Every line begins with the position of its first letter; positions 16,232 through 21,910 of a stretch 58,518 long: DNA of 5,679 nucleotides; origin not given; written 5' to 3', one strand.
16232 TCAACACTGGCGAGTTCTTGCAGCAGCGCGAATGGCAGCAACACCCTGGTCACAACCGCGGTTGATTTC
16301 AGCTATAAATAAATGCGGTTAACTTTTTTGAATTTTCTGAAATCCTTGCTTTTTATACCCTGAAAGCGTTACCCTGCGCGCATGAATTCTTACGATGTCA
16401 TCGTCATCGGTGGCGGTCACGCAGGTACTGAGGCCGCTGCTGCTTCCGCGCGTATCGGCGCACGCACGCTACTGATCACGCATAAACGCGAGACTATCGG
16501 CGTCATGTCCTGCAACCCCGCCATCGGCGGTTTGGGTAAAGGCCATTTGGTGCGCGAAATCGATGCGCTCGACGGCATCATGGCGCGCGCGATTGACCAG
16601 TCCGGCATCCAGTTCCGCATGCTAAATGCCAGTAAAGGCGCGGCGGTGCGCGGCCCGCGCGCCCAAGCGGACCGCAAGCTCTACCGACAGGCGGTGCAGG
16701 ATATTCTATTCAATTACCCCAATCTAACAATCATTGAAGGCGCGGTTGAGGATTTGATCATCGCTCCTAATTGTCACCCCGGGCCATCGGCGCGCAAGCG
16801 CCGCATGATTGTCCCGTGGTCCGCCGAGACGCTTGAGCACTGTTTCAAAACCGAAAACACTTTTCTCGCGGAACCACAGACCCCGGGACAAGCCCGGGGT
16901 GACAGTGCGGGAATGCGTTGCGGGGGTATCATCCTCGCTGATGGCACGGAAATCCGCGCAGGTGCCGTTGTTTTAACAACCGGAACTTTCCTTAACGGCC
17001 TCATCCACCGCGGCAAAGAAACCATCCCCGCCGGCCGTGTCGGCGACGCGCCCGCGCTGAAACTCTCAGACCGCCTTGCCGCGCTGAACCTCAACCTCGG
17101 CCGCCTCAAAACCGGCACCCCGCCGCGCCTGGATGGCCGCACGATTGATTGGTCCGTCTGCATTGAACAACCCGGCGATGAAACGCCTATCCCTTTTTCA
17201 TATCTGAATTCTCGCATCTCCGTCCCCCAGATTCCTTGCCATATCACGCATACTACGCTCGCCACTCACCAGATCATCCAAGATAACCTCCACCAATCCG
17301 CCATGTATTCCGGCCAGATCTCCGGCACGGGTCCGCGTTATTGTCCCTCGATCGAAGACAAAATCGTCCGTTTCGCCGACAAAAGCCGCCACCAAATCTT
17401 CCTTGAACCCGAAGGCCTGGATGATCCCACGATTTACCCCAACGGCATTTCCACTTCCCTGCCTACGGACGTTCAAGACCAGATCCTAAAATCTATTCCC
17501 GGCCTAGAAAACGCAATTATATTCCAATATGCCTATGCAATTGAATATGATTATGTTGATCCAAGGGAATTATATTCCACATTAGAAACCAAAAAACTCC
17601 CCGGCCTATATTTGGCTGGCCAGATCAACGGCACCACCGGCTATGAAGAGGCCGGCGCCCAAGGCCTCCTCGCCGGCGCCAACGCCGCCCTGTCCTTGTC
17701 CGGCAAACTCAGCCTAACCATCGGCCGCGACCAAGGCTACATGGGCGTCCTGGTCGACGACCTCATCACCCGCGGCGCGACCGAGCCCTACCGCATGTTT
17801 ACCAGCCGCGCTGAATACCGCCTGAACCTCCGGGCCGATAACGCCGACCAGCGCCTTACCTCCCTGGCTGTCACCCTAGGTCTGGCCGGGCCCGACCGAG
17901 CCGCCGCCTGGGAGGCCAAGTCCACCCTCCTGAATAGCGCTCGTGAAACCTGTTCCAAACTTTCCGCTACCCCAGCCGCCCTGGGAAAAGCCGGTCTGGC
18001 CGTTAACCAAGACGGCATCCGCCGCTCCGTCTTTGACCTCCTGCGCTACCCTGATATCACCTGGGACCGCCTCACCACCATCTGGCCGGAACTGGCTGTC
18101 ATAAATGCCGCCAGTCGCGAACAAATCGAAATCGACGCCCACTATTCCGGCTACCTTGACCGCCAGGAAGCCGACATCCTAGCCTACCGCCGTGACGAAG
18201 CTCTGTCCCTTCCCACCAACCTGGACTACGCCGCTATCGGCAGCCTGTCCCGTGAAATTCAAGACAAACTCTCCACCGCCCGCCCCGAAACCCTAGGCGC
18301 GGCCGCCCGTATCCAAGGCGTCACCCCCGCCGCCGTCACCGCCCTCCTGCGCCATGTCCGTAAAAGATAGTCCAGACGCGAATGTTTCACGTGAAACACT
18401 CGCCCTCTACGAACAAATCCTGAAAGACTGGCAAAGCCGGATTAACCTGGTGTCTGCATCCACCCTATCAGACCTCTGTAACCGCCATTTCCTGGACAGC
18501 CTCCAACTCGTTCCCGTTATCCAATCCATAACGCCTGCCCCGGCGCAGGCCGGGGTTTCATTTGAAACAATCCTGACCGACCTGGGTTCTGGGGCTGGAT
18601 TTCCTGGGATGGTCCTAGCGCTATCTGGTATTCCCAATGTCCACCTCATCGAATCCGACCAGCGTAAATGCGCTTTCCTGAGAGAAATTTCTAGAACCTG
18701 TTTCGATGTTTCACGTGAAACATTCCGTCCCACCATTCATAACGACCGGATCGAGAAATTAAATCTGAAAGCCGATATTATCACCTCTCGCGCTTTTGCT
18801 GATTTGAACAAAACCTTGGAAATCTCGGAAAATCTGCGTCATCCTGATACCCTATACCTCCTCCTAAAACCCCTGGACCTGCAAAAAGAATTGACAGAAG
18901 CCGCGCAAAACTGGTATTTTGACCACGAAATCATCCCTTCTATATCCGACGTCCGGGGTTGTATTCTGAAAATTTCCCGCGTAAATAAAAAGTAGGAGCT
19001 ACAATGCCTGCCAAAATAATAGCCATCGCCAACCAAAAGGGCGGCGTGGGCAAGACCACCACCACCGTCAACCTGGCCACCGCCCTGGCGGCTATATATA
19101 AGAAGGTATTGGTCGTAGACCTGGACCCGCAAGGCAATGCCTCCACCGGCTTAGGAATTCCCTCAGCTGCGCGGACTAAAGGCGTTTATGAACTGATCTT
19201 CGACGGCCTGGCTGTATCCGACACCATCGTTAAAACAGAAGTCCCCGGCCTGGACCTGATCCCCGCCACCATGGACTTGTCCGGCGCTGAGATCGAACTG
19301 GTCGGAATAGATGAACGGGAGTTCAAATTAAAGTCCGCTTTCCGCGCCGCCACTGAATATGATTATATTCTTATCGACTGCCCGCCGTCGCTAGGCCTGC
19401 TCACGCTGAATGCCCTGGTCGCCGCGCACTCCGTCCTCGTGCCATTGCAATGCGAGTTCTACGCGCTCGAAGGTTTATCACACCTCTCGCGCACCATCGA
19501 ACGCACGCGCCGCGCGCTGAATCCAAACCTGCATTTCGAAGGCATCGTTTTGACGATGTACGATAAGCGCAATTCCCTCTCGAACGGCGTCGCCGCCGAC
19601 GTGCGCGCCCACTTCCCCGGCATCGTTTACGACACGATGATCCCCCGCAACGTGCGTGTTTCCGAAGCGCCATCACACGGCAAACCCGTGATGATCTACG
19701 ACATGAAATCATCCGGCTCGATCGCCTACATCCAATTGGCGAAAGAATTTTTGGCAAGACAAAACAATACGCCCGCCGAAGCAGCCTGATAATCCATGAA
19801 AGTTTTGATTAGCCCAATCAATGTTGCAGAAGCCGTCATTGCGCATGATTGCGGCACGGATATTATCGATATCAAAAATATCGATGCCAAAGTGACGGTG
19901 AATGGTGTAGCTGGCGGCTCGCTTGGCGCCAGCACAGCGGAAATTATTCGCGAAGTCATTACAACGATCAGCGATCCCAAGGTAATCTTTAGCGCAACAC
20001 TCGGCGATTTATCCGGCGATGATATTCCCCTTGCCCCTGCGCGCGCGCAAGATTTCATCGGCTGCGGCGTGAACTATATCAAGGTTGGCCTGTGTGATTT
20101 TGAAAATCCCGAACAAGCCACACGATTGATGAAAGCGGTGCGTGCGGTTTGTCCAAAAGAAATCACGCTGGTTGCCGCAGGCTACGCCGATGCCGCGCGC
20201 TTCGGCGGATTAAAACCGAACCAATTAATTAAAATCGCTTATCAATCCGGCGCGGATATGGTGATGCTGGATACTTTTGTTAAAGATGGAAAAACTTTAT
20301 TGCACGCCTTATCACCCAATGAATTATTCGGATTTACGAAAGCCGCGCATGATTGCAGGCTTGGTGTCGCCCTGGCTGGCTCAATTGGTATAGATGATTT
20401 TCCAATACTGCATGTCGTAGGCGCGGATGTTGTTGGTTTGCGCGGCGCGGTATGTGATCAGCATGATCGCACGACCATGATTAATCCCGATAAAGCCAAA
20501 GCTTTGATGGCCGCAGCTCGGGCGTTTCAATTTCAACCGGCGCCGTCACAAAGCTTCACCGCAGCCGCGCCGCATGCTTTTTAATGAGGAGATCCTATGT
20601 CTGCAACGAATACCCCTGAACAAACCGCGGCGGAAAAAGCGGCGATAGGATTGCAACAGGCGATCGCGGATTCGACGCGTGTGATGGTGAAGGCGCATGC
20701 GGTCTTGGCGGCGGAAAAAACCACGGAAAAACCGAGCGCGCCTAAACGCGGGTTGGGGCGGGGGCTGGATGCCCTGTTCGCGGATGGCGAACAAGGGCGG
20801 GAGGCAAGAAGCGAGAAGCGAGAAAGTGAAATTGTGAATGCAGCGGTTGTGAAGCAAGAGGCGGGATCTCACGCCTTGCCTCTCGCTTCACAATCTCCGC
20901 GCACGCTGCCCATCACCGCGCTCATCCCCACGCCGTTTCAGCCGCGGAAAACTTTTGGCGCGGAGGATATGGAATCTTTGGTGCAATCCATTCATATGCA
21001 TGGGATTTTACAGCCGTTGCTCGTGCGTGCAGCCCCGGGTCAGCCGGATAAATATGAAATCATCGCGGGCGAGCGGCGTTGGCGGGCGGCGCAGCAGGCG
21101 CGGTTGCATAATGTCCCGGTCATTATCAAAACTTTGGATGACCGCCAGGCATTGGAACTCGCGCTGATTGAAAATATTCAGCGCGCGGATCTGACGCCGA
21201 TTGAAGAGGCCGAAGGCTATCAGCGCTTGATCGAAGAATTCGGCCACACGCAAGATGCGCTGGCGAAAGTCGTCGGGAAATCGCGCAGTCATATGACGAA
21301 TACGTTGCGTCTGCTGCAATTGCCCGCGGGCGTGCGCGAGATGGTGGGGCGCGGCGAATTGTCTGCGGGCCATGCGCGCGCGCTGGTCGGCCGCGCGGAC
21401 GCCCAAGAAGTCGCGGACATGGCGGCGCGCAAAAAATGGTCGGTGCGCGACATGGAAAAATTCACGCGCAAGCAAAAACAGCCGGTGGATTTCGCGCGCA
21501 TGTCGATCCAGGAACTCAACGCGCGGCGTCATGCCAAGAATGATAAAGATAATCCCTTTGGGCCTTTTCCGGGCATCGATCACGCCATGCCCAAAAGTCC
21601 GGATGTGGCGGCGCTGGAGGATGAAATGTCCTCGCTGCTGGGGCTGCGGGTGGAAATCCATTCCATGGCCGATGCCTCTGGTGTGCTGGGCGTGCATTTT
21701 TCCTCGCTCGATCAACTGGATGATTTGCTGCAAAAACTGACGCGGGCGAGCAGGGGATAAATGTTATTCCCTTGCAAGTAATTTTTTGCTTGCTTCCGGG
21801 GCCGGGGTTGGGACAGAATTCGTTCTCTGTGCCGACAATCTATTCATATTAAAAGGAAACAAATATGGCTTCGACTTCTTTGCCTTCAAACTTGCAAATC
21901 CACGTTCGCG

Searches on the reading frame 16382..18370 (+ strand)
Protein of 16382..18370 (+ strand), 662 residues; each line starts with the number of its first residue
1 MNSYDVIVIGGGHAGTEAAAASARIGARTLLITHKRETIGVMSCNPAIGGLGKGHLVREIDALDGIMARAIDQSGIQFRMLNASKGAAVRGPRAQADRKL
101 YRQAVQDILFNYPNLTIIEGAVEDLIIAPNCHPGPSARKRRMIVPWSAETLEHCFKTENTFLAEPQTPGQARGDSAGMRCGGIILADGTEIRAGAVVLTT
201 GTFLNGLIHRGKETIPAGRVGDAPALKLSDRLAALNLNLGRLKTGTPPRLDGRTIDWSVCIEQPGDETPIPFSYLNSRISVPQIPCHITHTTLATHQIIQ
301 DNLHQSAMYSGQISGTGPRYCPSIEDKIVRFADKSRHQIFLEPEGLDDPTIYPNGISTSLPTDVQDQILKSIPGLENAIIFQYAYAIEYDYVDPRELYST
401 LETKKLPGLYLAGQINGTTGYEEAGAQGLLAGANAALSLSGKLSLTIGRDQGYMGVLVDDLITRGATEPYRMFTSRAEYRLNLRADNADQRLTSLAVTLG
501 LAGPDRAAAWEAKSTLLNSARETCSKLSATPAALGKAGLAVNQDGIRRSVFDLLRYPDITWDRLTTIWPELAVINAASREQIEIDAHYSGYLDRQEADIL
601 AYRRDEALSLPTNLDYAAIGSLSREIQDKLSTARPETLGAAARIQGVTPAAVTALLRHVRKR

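Call 18: search_protein_families(library=ncbifam, proteins=[window:16382-18370:+], max_evalue=0.00001)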
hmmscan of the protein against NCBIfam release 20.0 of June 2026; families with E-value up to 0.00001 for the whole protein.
window:16382-18370:+ (662 aa): 3 families
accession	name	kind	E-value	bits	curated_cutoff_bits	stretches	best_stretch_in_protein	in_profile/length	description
TIGR00136.1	mnmG_gidA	equivalog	3.4e-240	798.6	524.85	2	179-661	129-614/616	tRNA uridine-5-carboxymethylaminomethyl(34) synthesis enzyme MnmG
NF003739.0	PRK05335.1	equivalog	4.8e-21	75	262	1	355-461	280-386/441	methylenetetrahydrofolate--tRNA-(uracil(54)-C(5))-methyltransferase (FADH(2)-oxidizing) TrmFO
TIGR00137.1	gid_trmFO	equivalog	6.7e-18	64.7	428.65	1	355-464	277-386/433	FADH(2)-oxidizing methylenetetrahydrofolate--tRNA-(uracil(54)-C(5))-methyltransferase TrmFO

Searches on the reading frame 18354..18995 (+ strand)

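Call 18: search_protein_families(library=ncbifam, proteins=[window:18354-18995:+], max_evalue=0.00001)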
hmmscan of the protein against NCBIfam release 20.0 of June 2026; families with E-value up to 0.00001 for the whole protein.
window:18354-18995:+ (213 aa): 1 family
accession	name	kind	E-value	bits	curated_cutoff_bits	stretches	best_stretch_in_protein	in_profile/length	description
TIGR00138.1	rsmG_gidB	equivalog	3.2e-31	108.4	99.5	1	17-189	2-164/183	16S rRNA (guanine(527)-N(7))-methyltransferase RsmG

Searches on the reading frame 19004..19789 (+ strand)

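Call 18: search_protein_families(library=ncbifam, proteins=[window:19004-19789:+], max_evalue=0.00001)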
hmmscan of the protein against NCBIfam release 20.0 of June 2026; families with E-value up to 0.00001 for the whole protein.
window:19004-19789:+ (261 aa): 22 families
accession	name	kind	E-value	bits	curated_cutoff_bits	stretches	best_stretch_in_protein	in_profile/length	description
NF041546.1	ParA_partition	equivalog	2e-29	102.6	180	2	5-48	1-44/203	ParA family partition ATPase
TIGR03453.1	partition_RepA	equivalog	9.1e-28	97.2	348.45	1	4-221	105-342/387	plasmid partitioning protein RepA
TIGR01969.1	minD_arch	subfamily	7.3e-23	81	201.75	1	5-252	2-233/251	cell division ATPase MinD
NF010443.0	PRK13869.1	subfamily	5.4e-21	74.8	446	1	4-222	122-360/405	plasmid-partitioning protein RepA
NF041283.1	PrgP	equivalog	5.3e-20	71.9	400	1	4-217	3-226/297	ParA superfamily DNA segregation protein PrgP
TIGR01968.1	minD_bact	equivalog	6.1e-18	65.1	212.9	1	3-253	1-240/261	septum site-determining protein MinD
TIGR03371.1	cellulose_yhjQ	equivalog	4.1e-17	62.5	157.85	1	4-246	2-238/246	cellulose biosynthesis protein BcsQ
NF010259.0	PRK13705.1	equivalog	9.1e-15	54.5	725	1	4-155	107-271/388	plasmid-partitioning protein SopA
TIGR01007.1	eps_fam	subfamily_domain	7.6e-14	51.7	108.05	1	4-140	18-148/204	polysaccharide biosynthesis tyrosine autokinase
TIGR03018.1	pepcterm_TyrKin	hypoth_equivalog_domain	1.6e-11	43.9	230.65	1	5-132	37-162/207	XrtA-associated tyrosine autokinase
TIGR01287.1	nifH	equivalog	1.2e-09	37.9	394.35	1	11-48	7-44/275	nitrogenase iron protein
NF047398.1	AAA_KGGVGR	domain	4.1e-09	37.1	90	1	4-41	3-40/190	KGGVGR-motif variant AAA ATPase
NF008568.0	PRK11519.1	equivalog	5.3e-09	34.8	1068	1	5-168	528-683/720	tyrosine-protein kinase Wzc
NF008079.0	PRK10818.1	equivalog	6e-09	35.6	508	1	3-251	2-248/270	septum site-determining protein MinD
NF033200.1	F430_CfbC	exception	2.5e-08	33.6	402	0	6-50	3-46/260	Ni-sirohydrochlorin a,c-diamide reductive cyclase ATP-dependent reductase subunit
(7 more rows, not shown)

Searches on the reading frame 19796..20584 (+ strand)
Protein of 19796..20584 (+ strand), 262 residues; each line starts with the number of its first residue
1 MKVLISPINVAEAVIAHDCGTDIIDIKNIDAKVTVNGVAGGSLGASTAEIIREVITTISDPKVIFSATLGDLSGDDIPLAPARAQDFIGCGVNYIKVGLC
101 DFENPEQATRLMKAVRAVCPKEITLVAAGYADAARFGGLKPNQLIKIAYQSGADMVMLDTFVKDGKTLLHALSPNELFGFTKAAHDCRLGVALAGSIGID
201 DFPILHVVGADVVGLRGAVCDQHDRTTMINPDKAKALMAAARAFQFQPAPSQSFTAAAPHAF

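Call 18: search_protein_families(library=ncbifam, proteins=[window:19796-20584:+], max_evalue=0.00001)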
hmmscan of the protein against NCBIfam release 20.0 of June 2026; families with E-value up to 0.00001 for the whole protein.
window:19796-20584:+ (262 aa): 4 families
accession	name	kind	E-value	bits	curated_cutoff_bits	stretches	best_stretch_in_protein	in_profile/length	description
NF002575.0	PRK02227.1-3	equivalog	8.3e-61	205.7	304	1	1-240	1-231/233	(5-formylfuran-3-yl)methyl phosphate synthase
NF002573.0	PRK02227.1-1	equivalog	1.7e-52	178.1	341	1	1-236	1-229/236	(5-formylfuran-3-yl)methyl phosphate synthase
NF002576.0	PRK02227.1-5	equivalog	3e-34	118.4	297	1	2-237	3-219/236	hypothetical protein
NF002574.0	PRK02227.1-2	subfamily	1.7e-25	89.8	286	1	1-240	2-222/233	hypothetical protein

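Call 41: find_encoding_contigs(protein=window:19796-20584:+, flank=6000, max_places=6)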
Protein window:19796-20584:+ (262 aa): 1 contig read that carries it; 1 place shown.
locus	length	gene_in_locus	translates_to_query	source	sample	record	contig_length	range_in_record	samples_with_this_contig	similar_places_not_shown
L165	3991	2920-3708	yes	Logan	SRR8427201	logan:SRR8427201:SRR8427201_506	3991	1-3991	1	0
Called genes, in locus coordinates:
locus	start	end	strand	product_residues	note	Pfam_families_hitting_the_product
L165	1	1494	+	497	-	?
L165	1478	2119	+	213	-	PF02527:GidB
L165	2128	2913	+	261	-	PF00142:Fer4_NifH, PF01656:CbiA, PF02374:ArsA_ATPase (weak), PF06564:CBP_BcsQ, PF09140:MipZ (weak), PF10609:ParA, PF13614:AAA_31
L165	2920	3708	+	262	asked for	PF04476:4HFCP_synth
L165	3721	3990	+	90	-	?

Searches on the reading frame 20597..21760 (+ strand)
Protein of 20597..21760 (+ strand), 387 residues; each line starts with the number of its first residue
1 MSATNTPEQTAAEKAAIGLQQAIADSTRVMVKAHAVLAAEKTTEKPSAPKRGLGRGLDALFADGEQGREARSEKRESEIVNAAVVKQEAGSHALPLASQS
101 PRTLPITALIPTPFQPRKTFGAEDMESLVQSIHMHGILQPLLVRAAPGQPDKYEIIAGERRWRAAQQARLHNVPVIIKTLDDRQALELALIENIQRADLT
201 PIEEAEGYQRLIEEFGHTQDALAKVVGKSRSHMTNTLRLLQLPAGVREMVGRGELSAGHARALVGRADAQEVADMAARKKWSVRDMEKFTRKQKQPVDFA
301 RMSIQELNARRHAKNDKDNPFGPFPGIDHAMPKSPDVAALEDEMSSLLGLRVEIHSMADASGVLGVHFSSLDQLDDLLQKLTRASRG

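Call 10: search_protein_families(library=pfam, proteins=[window:20597-21760:+], max_evalue=0.001)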
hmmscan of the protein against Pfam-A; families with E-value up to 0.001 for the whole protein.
window:20597-21760:+ (387 aa): 3 families
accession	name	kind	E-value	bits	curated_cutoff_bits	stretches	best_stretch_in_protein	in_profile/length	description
PF02195.25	ParB_N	-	8.8e-34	115.9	26.3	1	102-195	4-95/95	ParB N-terminal domain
PF17762.8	HTH_ParB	-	5.6e-33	113.6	22.6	1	198-294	2-101/102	ParB HTH domain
PF23552.2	ParB_C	-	3.2e-13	49.4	23.8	1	333-381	1-49/50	ParB dimerisation domain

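Call 18: search_protein_families(library=ncbifam, proteins=[window:20597-21760:+], max_evalue=0.00001)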
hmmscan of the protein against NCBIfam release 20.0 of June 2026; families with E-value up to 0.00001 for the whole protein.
window:20597-21760:+ (387 aa): 6 families
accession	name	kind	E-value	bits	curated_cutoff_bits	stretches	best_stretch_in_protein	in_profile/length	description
TIGR04285.1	nucleoid_noc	exception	3e-63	213.5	315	1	103-294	4-195/255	nucleoid occlusion protein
TIGR00180.1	parB_part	domain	2.3e-58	197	58.45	1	100-275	4-181/186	ParB/RepB/Spo0J family partition protein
TIGR03734.1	PRTRC_parB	hypoth_equivalog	7.9e-35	120.4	278.6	1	115-288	7-184/555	PRTRC system ParB family protein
TIGR03454.1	partition_RepB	equivalog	9.3e-20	71.2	201.5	1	121-261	84-222/325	plasmid partitioning protein RepB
NF010406.0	PRK13832.1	subfamily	7.7e-14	51.1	640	1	108-275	11-178/578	plasmid partitioning protein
NF010440.0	PRK13866.1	equivalog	2.5e-11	43.3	522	1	124-222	89-185/336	plasmid partitioning protein RepB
